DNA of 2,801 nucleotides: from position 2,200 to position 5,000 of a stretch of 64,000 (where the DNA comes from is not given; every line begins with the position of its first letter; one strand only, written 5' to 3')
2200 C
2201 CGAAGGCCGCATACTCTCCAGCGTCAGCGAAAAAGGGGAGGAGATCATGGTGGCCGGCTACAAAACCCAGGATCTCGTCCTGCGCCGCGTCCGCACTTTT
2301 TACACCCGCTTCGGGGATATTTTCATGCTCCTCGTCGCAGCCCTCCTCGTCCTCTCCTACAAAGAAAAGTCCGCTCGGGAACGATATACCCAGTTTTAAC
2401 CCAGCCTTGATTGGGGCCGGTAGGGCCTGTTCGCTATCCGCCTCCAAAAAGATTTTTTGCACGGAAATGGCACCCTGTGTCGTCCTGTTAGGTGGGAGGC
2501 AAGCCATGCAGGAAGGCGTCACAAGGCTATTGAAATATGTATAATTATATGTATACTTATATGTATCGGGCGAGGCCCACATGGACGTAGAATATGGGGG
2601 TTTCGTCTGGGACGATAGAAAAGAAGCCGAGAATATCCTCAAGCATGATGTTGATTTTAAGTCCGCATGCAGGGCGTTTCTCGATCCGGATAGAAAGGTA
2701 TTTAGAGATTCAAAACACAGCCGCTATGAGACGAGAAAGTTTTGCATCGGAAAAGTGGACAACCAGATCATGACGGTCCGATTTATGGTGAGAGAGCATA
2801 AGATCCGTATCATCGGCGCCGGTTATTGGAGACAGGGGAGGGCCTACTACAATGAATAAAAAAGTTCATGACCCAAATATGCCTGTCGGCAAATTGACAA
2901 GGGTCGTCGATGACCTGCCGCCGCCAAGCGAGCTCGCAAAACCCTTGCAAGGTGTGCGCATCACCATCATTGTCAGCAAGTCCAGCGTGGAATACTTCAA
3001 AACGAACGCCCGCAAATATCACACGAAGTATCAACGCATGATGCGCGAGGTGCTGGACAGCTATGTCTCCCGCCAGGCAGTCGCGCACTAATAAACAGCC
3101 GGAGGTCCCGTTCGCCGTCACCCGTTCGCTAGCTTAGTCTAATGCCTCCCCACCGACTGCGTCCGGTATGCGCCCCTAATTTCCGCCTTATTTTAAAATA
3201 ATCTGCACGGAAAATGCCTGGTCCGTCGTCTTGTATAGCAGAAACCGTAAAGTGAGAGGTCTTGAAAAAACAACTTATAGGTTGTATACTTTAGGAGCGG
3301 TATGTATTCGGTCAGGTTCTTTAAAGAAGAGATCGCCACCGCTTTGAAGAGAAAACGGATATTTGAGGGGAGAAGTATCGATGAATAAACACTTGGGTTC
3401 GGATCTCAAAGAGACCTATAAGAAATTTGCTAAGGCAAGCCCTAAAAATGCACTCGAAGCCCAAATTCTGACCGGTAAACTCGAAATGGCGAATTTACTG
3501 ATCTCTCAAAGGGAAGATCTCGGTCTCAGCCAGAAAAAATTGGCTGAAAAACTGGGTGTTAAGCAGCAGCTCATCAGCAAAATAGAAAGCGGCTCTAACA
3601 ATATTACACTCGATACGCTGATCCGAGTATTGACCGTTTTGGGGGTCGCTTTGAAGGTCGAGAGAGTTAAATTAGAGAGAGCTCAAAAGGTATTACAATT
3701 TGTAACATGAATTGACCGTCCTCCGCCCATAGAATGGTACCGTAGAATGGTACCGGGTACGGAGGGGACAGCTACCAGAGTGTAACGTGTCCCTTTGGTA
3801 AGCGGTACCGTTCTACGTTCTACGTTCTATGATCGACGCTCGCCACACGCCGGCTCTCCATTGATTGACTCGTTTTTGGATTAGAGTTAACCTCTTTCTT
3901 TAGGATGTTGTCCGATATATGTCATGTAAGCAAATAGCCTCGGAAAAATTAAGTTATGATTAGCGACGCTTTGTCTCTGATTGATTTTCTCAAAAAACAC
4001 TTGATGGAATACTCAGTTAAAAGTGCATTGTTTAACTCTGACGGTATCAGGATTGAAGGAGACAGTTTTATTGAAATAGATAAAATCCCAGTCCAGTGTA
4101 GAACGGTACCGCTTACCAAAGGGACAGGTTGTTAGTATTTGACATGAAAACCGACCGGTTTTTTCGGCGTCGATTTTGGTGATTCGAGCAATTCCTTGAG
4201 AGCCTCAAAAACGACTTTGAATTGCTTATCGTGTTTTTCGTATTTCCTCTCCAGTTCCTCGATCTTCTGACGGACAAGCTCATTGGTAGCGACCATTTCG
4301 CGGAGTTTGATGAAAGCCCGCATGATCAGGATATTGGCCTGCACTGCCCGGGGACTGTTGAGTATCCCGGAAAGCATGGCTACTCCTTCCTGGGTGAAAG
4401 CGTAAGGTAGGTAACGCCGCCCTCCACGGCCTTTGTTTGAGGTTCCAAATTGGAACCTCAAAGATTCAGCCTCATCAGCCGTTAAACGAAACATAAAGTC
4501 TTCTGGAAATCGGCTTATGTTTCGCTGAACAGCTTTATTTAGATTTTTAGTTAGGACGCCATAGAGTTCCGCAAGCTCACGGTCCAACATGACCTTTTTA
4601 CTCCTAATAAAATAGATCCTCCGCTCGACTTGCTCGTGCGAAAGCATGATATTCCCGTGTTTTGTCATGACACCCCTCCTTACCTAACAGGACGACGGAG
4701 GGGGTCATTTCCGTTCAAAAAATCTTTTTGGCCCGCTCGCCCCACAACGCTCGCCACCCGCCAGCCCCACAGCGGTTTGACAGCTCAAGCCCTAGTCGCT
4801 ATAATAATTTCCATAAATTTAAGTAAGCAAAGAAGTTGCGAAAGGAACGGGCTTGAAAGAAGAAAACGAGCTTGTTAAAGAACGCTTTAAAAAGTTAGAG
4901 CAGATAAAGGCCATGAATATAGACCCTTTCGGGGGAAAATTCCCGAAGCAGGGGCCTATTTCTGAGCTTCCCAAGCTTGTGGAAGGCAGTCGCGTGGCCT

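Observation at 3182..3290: A third degenerate repeat copy splits the island into two modules with identical promoter architecture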

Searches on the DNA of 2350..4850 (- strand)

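Call 38: search_rna_families(source=window, start=2350, end=4850, threshold=evalue, max_evalue=10)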
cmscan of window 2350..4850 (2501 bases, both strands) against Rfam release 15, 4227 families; matches with E-value up to 10: 5.
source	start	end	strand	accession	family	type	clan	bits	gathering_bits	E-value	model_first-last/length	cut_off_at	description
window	4477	4534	-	RF01000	mir-580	Gene; miRNA;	-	20.3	83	0.93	1-93/93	no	mir-580 microRNA precursor family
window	3520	3545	-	RF01081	SBWMV1_UPD-PKe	Cis-reg;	-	19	38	3.9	1-26/26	no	Pseudoknot of upstream pseudoknot domain (UPD) of the 3'UTR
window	4477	4534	+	RF01000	mir-580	Gene; miRNA;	-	16.9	83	8.6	1-93/93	no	mir-580 microRNA precursor family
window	3947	4002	+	RF02477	GlsR9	Gene; snRNA; snoRNA; CD-box;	-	16.8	95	3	1-79/79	no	Small nucleolar RNA GlsR9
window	4401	4443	+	RF03157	L31-Gammaproteobacteria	Cis-reg; leader;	CL00118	15.5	33.2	4.3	1-53/53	no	L31-Gammaproteobacteria ribosomal protein leader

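Call 39: search_rna_families(source=L007, start=4500, end=8300, threshold=evalue, max_evalue=10)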
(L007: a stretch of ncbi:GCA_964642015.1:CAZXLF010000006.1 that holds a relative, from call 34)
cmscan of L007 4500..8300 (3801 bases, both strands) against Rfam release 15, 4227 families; matches with E-value up to 10: 0.
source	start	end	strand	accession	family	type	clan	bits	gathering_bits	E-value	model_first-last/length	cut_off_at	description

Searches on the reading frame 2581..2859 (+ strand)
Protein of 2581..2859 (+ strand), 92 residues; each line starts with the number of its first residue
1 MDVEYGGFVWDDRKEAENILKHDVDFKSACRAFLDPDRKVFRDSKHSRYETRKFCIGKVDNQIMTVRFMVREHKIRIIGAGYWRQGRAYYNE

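Call 12: search_protein_families(library=pfam, proteins=[window:2581-2856:+], max_evalue=0.01)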
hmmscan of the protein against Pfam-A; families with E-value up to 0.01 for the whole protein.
window:2581-2856:+ (92 aa): 1 family
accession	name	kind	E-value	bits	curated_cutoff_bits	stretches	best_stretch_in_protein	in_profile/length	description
PF04365.19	BrnT_toxin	-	4.1e-19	69.1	34.5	1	10-84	1-74/77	Ribonuclease toxin, BrnT, of type II toxin-antitoxin system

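Call 16: find_encoding_contigs(protein=window:2581-2859:+, flank=6000, max_places=10)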
Protein window:2581-2859:+ (92 aa): no gene with exactly this product is on record in the collection.

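Call 66: search_protein_families(library=ncbifam, proteins=[window:2581-2856:+], max_evalue=0.01)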
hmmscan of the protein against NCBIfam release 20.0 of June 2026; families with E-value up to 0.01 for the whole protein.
window:2581-2856:+ (92 aa): 0 families

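Call 67: search_protein_families(library=padloc, proteins=[window:2581-2856:+], max_evalue=0.01)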
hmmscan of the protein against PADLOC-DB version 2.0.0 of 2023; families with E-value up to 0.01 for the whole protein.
window:2581-2856:+ (92 aa): 0 families

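Call 68: find_homologous_proteins(query=window:2581-2856:+, max_evalue=1e-10)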
Query window:2581-2856:+ (92 aa): 39 proteins with E <= 1e-10 among 39 candidates.
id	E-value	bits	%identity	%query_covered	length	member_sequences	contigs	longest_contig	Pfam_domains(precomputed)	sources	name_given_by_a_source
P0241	8.5e-58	210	100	100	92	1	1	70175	PF04365.20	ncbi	-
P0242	5.2e-41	156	76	98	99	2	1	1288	PF04365.20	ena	-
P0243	3.0e-38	148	73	98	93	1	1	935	PF04365.20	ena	-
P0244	3.9e-38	147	71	98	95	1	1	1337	PF04365.20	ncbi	-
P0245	1.5e-37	145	70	100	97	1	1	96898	PF04365.20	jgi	jgi:uncharacterized DUF497 family protein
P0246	2.3e-36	142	68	100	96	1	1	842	PF04365.20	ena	-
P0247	3.5e-33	131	65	100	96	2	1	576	PF04365.20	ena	-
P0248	2.4e-30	122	64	92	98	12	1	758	PF04365.20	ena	-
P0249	7.1e-28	114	58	100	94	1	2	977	PF04365.20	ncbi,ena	-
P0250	3.1e-25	106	55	92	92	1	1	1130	PF04365.20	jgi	jgi:uncharacterized DUF497 family protein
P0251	4.2e-25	105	58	92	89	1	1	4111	PF04365.20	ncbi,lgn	-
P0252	4.3e-25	105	58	92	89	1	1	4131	PF04365.20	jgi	-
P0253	8.7e-25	104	58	92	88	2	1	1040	PF04365.20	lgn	-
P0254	8.7e-25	104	60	92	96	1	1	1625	PF04365.20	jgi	jgi:uncharacterized protein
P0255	2.3e-23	100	60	92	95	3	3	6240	PF04365.20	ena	-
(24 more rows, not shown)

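Call 69: find_encoding_contigs(protein=P0245, flank=7000, max_places=3)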
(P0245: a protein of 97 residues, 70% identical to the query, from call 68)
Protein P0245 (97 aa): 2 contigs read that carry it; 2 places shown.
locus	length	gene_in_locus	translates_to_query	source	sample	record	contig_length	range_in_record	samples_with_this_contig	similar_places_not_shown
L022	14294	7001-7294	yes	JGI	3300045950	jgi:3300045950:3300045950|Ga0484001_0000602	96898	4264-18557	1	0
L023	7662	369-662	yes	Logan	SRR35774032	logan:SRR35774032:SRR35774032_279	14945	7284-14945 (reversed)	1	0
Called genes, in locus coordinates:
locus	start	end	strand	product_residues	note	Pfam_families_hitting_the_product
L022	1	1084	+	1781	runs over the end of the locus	?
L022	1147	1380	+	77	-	-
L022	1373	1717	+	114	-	PF02452:PemK_toxin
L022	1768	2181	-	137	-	PF01850:PIN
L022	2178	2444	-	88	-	PF02604:PhdYeFM_antitox (weak)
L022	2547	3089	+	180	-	PF12840:HTH_20 (weak), PF01047:MarR (weak), PF01909:NTP_transf_2, PF18765:Polbeta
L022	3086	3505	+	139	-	-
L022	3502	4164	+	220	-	-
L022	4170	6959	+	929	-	PF00005:ABC_tran (faint), PF02463:SMC_N (faint), PF03193:RsgA_GTPase (faint), PF13191:AAA_16 (faint), PF13304:AAA_21 (faint), PF13555:AAA_29 (faint), PF17760:UvrA_inter, PF17755:UvrA_DNA-bind, +1 more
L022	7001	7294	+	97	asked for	PF04365:BrnT_toxin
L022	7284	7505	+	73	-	-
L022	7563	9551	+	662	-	-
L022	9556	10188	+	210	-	PF01618:MotA_ExbB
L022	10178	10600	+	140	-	PF02472:ExbD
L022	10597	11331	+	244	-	-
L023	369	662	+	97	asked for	PF04365:BrnT_toxin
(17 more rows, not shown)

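Call 70: find_encoding_contigs(protein=P0242, flank=2000, max_places=3)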
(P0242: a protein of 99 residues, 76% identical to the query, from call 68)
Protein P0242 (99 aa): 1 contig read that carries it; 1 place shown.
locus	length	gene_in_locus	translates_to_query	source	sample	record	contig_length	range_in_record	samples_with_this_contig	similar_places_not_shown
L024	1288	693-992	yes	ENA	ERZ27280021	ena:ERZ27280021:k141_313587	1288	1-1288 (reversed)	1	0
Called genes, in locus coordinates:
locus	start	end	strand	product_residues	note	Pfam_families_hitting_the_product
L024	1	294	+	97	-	?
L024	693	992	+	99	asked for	PF04365:BrnT_toxin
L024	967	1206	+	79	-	-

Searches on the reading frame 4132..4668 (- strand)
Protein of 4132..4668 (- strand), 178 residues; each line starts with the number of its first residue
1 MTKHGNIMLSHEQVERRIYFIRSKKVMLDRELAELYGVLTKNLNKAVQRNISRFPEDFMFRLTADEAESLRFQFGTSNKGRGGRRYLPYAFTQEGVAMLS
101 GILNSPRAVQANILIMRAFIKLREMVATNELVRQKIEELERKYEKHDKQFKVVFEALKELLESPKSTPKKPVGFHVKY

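Call 12: search_protein_families(library=pfam, proteins=[window:4135-4668:-], max_evalue=0.01)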
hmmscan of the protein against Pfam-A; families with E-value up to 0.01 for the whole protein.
window:4135-4668:- (178 aa): 2 families
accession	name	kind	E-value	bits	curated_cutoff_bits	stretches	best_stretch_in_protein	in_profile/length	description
PF10543.14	ORF6N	-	2e-32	111.7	27.8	1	17-101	2-85/86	ORF6N domain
PF09669.15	Phage_pRha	-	0.0012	19.8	29.9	0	30-123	4-90/91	Phage regulatory protein Rha (Phage_pRha)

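Call 15: find_encoding_contigs(protein=window:4132-4668:-, flank=6000, max_places=10)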
Protein window:4132-4668:- (178 aa): no gene with exactly this product is on record in the collection.

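Call 33: find_homologous_proteins(query=window:4135-4668:-, max_evalue=1e-10)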
Query window:4135-4668:- (178 aa): 8000 proteins with E <= 1e-10 among 8000 candidates; the best 120 are listed.
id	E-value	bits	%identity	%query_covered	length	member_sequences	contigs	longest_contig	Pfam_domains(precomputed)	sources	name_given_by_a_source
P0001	1.6e-85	303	79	100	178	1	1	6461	PF10543.15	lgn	-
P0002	3.5e-84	299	81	93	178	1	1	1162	PF10543.15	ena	-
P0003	9.3e-84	297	76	100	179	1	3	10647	PF10543.15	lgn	-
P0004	1.2e-83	297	76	100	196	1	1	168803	PF10543.15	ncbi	-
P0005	2.3e-82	293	72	100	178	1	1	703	PF10543.15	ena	-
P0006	3.2e-81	289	74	100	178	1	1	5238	PF10543.15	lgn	-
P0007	3.7e-81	289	75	100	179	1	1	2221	PF10543.15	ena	-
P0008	5.0e-81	288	75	98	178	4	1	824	PF10543.15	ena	-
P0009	1.6e-80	287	77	96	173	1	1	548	PF10543.15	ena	-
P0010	1.7e-80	287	78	98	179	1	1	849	PF10543.15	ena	-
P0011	5.6e-80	285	75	98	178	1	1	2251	PF10543.15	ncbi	-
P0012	1.2e-79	284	74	100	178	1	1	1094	PF10543.15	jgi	jgi:hypothetical protein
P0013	4.7e-79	282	74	100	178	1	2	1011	PF10543.15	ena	-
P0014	5.6e-79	282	75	100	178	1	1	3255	PF10543.15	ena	-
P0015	9.9e-79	281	72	100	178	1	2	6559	PF10543.15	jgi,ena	-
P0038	1.1e-71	258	66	100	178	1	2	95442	PF10543.15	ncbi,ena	-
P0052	3.8e-68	246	74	85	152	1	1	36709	PF10543.15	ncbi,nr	ncbi:MAG: ORF6N domain-containing protein [Candidatus Omnitrophica bacterium]|nr:ORF6N domain-contai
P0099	2.2e-61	224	63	97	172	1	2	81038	PF10543.15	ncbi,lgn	ncbi:MAG: ORF6N domain-containing protein [Candidatus Omnitrophota bacterium]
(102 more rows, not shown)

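Call 34: find_encoding_contigs(protein=P0004, flank=5000, max_places=3)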
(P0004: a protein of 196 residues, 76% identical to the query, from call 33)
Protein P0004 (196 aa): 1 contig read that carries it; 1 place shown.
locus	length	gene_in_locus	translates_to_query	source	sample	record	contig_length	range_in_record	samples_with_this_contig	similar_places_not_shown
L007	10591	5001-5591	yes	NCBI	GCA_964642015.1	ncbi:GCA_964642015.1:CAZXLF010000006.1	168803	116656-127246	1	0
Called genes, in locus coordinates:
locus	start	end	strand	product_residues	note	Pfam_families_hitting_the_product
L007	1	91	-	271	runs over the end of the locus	PF02353:CMAS, PF01135:PCMT, PF01209:Ubie_methyltran, PF13489:Methyltransf_23, PF13847:Methyltransf_31, PF08241:Methyltransf_11, PF08242:Methyltransf_12, PF13649:Methyltransf_25, +3 more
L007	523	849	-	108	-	PF04241:DUF423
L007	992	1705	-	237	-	-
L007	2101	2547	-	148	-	PF03852:Vsr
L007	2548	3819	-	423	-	PF00145:DNA_methylase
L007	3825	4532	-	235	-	PF09553:RE_Eco47II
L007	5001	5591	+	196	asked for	PF10543:ORF6N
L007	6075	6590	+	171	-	PF10543:ORF6N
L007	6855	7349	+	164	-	PF10543:ORF6N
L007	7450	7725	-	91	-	-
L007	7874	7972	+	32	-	-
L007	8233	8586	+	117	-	PF07238:PilZ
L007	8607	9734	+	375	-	PF00657:Lipase_GDSL (faint), PF13472:Lipase_GDSL_2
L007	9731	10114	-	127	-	PF07486:Hydrolase_2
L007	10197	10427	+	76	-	-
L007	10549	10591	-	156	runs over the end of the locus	PF00254:FKBP_C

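Call 35: find_encoding_contigs(protein=P0001, flank=5000, max_places=3)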
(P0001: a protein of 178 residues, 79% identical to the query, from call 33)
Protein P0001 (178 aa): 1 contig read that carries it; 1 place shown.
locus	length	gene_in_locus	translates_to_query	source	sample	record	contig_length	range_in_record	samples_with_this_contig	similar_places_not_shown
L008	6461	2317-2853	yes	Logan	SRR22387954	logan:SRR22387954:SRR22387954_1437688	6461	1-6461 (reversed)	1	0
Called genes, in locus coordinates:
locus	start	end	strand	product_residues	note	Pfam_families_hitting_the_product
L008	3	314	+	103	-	?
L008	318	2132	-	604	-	PF13667:ThiC-associated, PF01964:ThiC_Rad_SAM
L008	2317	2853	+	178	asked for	PF10543:ORF6N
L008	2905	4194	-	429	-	PF06980:DUF1302 (faint)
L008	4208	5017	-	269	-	PF17131:TP_0789-like, PF07044:DUF1329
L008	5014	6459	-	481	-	?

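Call 36: find_encoding_contigs(protein=P0003, flank=5000, max_places=3)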
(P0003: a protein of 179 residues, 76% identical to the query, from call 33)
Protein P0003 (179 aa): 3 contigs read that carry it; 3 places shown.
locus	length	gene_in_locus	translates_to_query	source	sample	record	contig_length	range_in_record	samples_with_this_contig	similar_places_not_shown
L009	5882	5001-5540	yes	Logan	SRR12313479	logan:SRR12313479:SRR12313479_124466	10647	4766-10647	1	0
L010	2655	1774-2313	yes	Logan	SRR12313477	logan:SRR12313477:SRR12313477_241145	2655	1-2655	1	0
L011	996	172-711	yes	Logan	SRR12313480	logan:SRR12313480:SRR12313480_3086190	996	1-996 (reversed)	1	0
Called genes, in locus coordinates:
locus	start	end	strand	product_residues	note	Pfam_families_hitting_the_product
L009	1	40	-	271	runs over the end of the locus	PF02353:CMAS, PF01135:PCMT, PF01209:Ubie_methyltran, PF13489:Methyltransf_23, PF13847:Methyltransf_31, PF08241:Methyltransf_11, PF08242:Methyltransf_12, PF13649:Methyltransf_25, +3 more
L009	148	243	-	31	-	-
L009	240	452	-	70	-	PF09905:VF530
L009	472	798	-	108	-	PF04241:DUF423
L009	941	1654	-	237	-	-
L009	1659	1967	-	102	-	-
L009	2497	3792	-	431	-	PF00145:DNA_methylase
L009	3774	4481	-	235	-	PF09553:RE_Eco47II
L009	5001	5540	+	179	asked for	PF10543:ORF6N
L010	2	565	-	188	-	?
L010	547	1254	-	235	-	PF09553:RE_Eco47II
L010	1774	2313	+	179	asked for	PF10543:ORF6N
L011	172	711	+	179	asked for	PF10543:ORF6N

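Call 42: find_encoding_contigs(protein=P0052, flank=10000, max_places=3)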
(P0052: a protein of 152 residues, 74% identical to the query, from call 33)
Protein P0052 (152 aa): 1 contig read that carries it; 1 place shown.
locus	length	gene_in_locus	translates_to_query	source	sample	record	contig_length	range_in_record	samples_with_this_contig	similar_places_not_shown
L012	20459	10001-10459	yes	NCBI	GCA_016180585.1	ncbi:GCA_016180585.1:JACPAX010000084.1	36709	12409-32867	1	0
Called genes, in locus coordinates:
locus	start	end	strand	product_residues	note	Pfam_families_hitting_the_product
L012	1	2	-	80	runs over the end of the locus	-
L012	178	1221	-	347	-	PF22494:choice_anch_I (faint)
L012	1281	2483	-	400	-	PF05940:NnrS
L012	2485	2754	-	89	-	PF14686:fn3_3 (faint), PF13620:CarboxypepD_reg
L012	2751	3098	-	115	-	-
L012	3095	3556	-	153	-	PF05573:NosL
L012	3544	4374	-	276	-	PF12679:ABC2_membrane_2, PF12730:ABC2_membrane_4, PF10920:DUF2705 (weak), PF12698:ABC2_membrane_3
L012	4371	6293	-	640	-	PF13229:Beta_helix, PF05048:NosD, PF13229:Beta_helix, PF00005:ABC_tran, PF02463:SMC_N (faint), PF13304:AAA_21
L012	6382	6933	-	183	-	-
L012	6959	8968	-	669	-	PF18764:nos_propeller, PF13473:Cupredoxin_1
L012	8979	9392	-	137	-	PF02082:Rrf2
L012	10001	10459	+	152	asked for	PF10543:ORF6N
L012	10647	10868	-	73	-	PF10543:ORF6N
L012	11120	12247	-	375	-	PF13776:DUF4172, PF02661:Fic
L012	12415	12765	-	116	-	PF00462:Glutaredoxin (weak), PF03960:ArsC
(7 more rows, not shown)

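Call 43: find_encoding_contigs(protein=P0038, flank=10000, max_places=3)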
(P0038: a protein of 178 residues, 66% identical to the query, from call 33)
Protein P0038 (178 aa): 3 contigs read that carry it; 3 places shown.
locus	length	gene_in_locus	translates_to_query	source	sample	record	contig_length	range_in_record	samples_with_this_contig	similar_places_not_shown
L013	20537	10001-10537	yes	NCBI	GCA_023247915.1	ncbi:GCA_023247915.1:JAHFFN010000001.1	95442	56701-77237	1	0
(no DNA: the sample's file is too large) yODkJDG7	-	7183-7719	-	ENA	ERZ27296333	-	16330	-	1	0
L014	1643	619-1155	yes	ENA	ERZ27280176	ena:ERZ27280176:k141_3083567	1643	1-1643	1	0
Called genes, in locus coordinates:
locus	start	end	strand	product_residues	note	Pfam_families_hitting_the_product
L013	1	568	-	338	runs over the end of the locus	PF00528:BPD_transp_1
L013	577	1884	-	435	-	PF13379:NMT1_2, PF09084:NMT1 (faint)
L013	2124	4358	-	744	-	PF04879:Molybdop_Fe4S4, PF00384:Molybdopterin, PF01568:Molydop_binding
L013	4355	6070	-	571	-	PF12838:Fer4_7 (faint), PF13187:Fer4_9 (faint), PF13237:Fer4_10 (faint), PF13247:Fer4_11, PF04976:DmsC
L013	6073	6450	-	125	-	PF00355:Rieske, PF13806:Rieske_2, PF22543:Rieske_4 (weak)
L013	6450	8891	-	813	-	PF01266:DAO (faint), PF07992:Pyr_redox_2, PF13738:Pyr_redox_3, PF00070:Pyr_redox, PF18267:Rubredoxin_C, PF04324:Fer2_BFD, PF03460:NIR_SIR_ferr, PF01077:NIR_SIR, +2 more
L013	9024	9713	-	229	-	PF01590:GAF, PF13185:GAF_2, PF13492:GAF_3, PF03861:ANTAR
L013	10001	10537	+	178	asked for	PF10543:ORF6N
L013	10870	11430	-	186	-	PF01765:RRF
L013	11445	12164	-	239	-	PF00696:AA_kinase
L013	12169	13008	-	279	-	PF00889:EF_TS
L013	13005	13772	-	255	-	PF00318:Ribosomal_S2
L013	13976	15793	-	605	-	PF00664:ABC_membrane, PF00005:ABC_tran, PF02463:SMC_N (weak)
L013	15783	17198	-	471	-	PF02366:PMT, PF13231:PMT_2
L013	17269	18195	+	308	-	PF01408:GFO_IDH_MocA, PF02894:GFO_IDH_MocA_C (weak), PF22725:GFO_IDH_MocA_C3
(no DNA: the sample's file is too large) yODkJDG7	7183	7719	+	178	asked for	PF10543:ORF6N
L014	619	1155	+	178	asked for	PF10543:ORF6N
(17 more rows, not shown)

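Call 44: find_encoding_contigs(protein=P0099, flank=10000, max_places=3)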
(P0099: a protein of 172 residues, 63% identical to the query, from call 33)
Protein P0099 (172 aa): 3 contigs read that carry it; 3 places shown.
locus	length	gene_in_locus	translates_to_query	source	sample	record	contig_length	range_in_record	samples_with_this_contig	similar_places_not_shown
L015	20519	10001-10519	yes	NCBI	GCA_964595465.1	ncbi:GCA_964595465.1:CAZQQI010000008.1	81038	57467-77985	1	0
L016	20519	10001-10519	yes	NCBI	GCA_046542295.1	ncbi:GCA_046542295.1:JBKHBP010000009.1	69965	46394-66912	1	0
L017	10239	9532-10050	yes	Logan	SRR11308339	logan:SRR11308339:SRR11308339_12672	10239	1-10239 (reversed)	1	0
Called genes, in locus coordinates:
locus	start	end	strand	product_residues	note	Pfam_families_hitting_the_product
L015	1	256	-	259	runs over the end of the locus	PF03099:BPL_LplA_LipB, PF16917:BPL_LplA_LipB_2, PF02237:BPL_C (weak)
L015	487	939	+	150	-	-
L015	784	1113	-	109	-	-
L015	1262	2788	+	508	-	PF13231:PMT_2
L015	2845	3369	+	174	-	PF17830:STI1-HOP_DP (weak)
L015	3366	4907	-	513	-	PF13231:PMT_2 (weak), PF14559:TPR_19 (faint)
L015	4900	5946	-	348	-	PF21016:RlmN_N, PF04055:Radical_SAM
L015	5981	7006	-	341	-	PF03255:ACCA, PF01039:Carboxyl_trans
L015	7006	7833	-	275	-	PF01476:LysM, PF03734:YkuD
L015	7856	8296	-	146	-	PF02681:DUF212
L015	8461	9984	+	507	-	PF13541:ChlI, PF00493:MCM (faint), PF01078:Mg_chelatase, PF07728:AAA_5, PF13335:Mg_chelatase_C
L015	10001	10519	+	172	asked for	PF10543:ORF6N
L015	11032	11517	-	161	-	PF01980:TrmO_N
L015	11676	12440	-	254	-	PF00902:TatC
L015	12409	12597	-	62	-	PF02416:TatA_B_E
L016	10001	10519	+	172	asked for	PF10543:ORF6N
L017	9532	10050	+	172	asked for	PF10543:ORF6N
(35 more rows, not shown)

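Call 66: search_protein_families(library=ncbifam, proteins=[window:4135-4668:-], max_evalue=0.01)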
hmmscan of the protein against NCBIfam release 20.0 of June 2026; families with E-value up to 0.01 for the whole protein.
window:4135-4668:- (178 aa): 0 families

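Call 67: search_protein_families(library=padloc, proteins=[window:4135-4668:-], max_evalue=0.01)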
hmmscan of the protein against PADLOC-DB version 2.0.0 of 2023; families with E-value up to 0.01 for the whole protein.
window:4135-4668:- (178 aa): 3 families
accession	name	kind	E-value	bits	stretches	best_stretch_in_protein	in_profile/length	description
PDLC04856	PDC-S05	-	2.1e-58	194.9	1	6-174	4-175/177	-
PDLC04869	PDC-S05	-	8e-58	194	1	6-160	9-167/306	-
PDLC04849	PDC-S05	-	4.8e-38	128.7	1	8-160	4-154/183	-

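Call 81: search_protein_families(library=pfam, proteins=[L007:7700-7960:-, L007:7453-7725:-], max_evalue=0.01)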
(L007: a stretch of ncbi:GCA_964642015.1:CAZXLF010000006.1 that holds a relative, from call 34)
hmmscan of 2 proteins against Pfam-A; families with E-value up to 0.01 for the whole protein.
L007:7700-7960:- (87 aa): 1 family
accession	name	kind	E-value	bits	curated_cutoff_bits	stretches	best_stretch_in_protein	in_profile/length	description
PF04365.19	BrnT_toxin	-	2.3e-20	73.1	34.5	1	12-85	2-74/77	Ribonuclease toxin, BrnT, of type II toxin-antitoxin system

L007:7453-7725:- (91 aa): 1 family
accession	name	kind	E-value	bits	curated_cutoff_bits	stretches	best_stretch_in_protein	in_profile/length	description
PF14384.12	BrnA_antitoxin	-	0.00099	19.9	26.1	1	29-85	15-68/68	BrnA antitoxin of type II toxin-antitoxin system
